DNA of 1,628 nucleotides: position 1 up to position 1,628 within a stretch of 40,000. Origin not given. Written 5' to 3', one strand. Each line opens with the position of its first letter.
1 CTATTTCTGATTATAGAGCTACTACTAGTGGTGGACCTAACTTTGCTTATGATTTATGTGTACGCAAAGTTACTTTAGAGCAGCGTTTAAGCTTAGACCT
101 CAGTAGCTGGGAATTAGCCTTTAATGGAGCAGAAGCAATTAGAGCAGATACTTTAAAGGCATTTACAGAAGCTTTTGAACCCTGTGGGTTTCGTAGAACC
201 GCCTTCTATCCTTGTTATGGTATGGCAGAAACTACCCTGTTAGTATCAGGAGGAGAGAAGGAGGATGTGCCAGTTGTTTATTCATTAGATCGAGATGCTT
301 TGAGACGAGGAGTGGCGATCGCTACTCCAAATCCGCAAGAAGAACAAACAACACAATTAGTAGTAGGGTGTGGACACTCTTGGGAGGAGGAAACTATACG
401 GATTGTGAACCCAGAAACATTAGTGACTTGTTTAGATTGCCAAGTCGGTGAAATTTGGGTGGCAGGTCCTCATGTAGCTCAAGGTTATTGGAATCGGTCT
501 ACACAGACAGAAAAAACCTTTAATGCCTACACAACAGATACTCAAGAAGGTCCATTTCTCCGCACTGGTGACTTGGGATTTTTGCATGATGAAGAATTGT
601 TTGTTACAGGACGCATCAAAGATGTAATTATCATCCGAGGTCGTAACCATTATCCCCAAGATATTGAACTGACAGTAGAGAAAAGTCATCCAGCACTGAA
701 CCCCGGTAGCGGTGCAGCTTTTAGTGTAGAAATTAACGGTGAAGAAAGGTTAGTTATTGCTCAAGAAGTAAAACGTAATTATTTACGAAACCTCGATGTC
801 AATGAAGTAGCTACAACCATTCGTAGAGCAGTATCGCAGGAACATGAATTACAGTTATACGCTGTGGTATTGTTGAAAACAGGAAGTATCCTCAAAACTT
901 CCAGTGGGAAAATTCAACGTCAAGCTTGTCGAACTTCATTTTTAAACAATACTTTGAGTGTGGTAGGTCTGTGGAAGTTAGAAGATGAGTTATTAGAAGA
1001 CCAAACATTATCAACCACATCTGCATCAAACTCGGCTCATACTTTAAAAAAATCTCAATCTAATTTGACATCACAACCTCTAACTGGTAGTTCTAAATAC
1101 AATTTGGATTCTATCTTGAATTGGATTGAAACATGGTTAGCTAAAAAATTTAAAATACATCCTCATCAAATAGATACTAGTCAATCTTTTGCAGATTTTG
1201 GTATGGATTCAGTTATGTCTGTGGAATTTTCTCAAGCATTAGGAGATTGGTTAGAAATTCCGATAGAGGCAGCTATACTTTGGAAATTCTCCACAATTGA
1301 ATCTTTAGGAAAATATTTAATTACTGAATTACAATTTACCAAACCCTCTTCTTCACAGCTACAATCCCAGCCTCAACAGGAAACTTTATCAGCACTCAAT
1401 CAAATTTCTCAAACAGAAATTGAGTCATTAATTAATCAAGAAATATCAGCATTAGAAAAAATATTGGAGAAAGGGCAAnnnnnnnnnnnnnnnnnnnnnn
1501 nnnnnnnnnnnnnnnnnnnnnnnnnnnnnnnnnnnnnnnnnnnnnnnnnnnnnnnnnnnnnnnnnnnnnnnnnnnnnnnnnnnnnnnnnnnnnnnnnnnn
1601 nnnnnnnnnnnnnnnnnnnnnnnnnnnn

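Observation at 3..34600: Orphan FAAL-PKS-NRPS lipopeptide cluster that uses one luciferase-like monooxygenase (LLM) domain family three times, each inside a different host context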

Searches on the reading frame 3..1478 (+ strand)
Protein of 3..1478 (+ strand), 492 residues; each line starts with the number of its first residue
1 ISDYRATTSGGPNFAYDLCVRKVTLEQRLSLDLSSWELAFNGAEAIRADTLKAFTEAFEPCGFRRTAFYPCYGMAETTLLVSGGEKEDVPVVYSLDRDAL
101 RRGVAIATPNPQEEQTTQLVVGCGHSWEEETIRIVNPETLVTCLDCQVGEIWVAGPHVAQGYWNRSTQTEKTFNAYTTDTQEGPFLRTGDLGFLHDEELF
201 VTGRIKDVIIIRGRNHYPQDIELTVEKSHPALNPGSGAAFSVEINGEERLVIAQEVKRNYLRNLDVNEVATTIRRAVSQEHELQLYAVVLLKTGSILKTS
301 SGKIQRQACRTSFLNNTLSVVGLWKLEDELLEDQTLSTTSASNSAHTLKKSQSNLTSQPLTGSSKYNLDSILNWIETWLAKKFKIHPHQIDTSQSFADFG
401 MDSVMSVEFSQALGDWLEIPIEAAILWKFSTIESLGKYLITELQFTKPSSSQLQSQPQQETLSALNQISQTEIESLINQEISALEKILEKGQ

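Call 6: search_protein_families(library=pfam, proteins=[window:3-1478:+], max_evalue=0.001)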
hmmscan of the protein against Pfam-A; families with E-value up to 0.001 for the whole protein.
window:3-1478:+ (492 aa): 4 families
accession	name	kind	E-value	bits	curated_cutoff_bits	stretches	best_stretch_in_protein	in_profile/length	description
PF00501.34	AMP-binding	-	2.3e-14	53.4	29.9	1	1-163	252-384/384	AMP-binding enzyme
PF23024.1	AMP-dom_DIP2-like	-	2.1e-12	47.5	27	1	207-320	2-107/110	Disco-interacting protein 2-like, AMP domain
PF00550.31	PP-binding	-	3.8e-11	43.5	20.8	1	374-439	2-67/67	Phosphopantetheine attachment site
PF24919.1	Mug62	-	5.9e-06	26.5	27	1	213-320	30-149/164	Meiotically up-regulated gene 62 protein-like domain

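Call 22: search_protein_families(library=ncbifam, proteins=[window:3-1478:+], max_evalue=0.00001)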
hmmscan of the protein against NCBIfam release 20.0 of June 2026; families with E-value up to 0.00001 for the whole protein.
window:3-1478:+ (492 aa): 61 families (the best 25 are shown)
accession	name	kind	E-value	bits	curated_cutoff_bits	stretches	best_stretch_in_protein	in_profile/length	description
NF004282.0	PRK05691.1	subfamily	6.5e-91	304.5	4090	1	1-339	257-584/4334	non-ribosomal peptide synthase/polyketide synthase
NF004509.1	PRK05850.1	subfamily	4.8e-78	262.9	775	1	5-317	261-572/578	fatty-acid--AMP ligase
NF009124.0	PRK12476.1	subfamily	2.7e-75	253.8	922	1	6-320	290-611/612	fatty acyl-AMP ligase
NF040633.1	FadD32_Coryne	exception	2.5e-74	250.7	875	1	9-314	301-613/614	FadD32-like long-chain-fatty-acid--AMP ligase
NF038339.3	FAAL_FadD32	equivalog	1.7e-73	247.7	975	2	3-246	270-522/625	long-chain-fatty-acid--AMP ligase FadD32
NF006624.1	PRK09192.1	subfamily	2.8e-70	237.3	600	1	1-317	261-564/567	fatty acyl-AMP ligase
NF038337.1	FAAL_FadD21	exception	1.2e-66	225.5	1100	1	6-315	263-571/579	fatty-acid--AMP ligase FAAL21/FadD21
NF005850.0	PRK07768.1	subfamily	8.5e-59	199.2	572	1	1-312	242-542/545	long-chain-fatty-acid--CoA ligase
NF038338.1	FAAL_FadD28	exception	1.3e-55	188.8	1100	1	8-313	265-570/580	fatty-acid--AMP ligase FAAL28/FadD28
NF004510.0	PRK05851.1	equivalog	2e-35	122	621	1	1-313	241-520/525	long-chain-fatty acid--ACP ligase MbtM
NF004837.0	PRK06187.1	subfamily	2.8e-25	88.6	476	1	30-317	282-526/531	long-chain-fatty-acid--CoA ligase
NF004114.0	PRK05605.1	equivalog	1e-17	63.7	766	1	106-313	378-569/575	long-chain-fatty-acid--CoA ligase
TIGR01733.1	AA-adenyl-dom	subfamily_domain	1.4e-17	63.6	317.4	1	110-229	283-401/409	amino acid adenylation domain-containing protein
NF005702.0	PRK07514.1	subfamily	1.7e-17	63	558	1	106-229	309-424/506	malonyl-CoA synthase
NF006181.0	PRK08314.1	subfamily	3.1e-16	58.8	705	1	105-236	358-482/563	long-chain-fatty-acid--CoA ligase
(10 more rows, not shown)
